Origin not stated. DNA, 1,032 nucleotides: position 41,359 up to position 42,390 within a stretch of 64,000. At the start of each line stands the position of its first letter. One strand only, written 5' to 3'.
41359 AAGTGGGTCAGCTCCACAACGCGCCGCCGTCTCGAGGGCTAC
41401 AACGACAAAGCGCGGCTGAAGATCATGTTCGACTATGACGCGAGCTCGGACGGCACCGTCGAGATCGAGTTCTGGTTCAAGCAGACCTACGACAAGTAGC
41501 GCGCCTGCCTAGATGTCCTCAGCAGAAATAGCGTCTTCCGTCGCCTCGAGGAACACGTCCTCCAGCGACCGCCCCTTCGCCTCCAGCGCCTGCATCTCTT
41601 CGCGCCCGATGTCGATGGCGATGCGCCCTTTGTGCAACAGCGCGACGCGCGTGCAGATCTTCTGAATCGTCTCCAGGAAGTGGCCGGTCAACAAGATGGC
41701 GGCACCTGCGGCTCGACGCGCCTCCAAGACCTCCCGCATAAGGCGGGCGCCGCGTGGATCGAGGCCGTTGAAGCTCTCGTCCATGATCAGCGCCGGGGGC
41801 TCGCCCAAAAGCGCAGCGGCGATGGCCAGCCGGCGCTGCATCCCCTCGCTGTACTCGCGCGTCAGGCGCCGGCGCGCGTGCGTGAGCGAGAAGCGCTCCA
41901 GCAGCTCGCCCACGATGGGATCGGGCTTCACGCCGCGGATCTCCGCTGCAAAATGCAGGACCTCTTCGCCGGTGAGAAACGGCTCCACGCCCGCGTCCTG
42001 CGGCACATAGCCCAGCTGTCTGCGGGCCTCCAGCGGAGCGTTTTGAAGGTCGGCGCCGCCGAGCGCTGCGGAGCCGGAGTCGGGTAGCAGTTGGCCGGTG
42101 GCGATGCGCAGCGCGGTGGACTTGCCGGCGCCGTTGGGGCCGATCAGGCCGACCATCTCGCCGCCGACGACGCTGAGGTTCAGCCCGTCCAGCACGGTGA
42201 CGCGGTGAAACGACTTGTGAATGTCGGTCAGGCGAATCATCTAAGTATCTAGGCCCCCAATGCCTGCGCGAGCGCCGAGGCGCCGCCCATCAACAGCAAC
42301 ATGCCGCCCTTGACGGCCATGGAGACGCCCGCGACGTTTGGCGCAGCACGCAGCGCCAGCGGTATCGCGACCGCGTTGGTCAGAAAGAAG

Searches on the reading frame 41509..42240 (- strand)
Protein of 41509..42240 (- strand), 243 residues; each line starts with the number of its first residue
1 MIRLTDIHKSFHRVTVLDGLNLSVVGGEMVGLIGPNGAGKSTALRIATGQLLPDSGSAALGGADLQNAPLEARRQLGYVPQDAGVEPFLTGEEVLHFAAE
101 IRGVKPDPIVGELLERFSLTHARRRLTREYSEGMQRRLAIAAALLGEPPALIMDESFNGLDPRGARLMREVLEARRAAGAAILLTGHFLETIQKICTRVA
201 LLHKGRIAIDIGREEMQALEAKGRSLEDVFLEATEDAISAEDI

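Call 17: search_protein_families(library=pfam, proteins=[window:41509-42240:-], max_evalue=0.01)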
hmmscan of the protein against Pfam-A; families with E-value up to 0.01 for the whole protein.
window:41509-42240:- (243 aa): 3 families
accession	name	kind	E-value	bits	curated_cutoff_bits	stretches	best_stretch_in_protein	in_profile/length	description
PF00005.33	ABC_tran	-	5e-28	98.8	25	1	17-158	1-137/137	ABC transporter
PF13304.12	AAA_21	-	7.2e-11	43.1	27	2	115-187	223-298/304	AAA domain, putative AbiEii toxin, Type IV TA system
PF13401.12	AAA_22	-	0.0017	19.1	27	1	31-186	9-122/130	AAA domain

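Call 54: search_protein_families(library=ncbifam, proteins=[window:41509-42240:-], max_evalue=1)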
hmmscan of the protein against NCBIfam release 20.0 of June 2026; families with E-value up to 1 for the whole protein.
window:41509-42240:- (243 aa): 193 families (the best 25 are shown)
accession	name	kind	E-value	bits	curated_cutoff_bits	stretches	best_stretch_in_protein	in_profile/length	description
TIGR01188.1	drrA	subfamily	7.8e-52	176.4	312.45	1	9-215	1-210/302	daunorubicin resistance ABC transporter, ATP-binding protein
NF010060.0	PRK13537.1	equivalog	2.5e-41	141.6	521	1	2-208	16-225/314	nodulation factor ABC transporter ATP-binding protein NodI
TIGR03522.1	GldA_ABC_ATP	equivalog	2.5e-40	138.8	402.6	1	2-222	3-225/301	gliding motility-associated ABC transporter ATP-binding subunit GldA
TIGR03740.1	galliderm_ABC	subfamily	5.9e-39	134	309.75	1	4-220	3-215/223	lantibiotic protection ABC transporter ATP-binding subunit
TIGR04406.1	LPS_export_lptB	equivalog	2.1e-38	131.9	240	1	3-215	3-221/239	LPS export ABC transporter ATP-binding protein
NF010059.0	PRK13536.1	equivalog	2.4e-38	131.8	549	1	2-216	44-260/342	nodulation factor ABC transporter ATP-binding protein NodI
TIGR03864.1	PQQ_ABC_ATP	hypoth_equivalog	4.8e-36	124.4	302.25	1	2-234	2-236/236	ABC transporter, ATP-binding subunit, PQQ-dependent alcohol dehydrogenase system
TIGR01288.1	nodI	equivalog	5.8e-36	124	424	1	2-213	5-218/303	nodulation factor ABC transporter ATP-binding protein NodI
NF033858.1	ABC2_perm_RbbA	equivalog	1.7e-35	122.2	1050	1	2-239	267-506/909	ribosome-associated ATPase/putative transporter RbbA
TIGR03410.1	urea_trans_UrtE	equivalog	9.9e-33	113.5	285.8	1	3-218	2-221/230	urea ABC transporter ATP-binding subunit UrtE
TIGR01189.1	ccmA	equivalog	4.2e-30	104.9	131.6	1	14-190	13-188/198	heme ABC exporter ATP-binding protein CcmA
NF040840.2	tungstate_WtpC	equivalog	4.3e-30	105.2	440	1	1-212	1-213/347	tungstate ABC transporter ATP-binding protein WtpC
NF010061.0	PRK13538.1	equivalog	5.3e-30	104.5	195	1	12-189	16-193/211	cytochrome c biogenesis heme-transporting ATPase CcmA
TIGR01257.1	rim_protein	equivalog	7.8e-30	102.6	4012.85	1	14-207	1952-2148/2272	rim ABC transporter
TIGR01166.1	cbiO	subfamily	1.1e-29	103.2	211.8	1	13-188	4-186/190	cobalt ABC transporter, ATP-binding protein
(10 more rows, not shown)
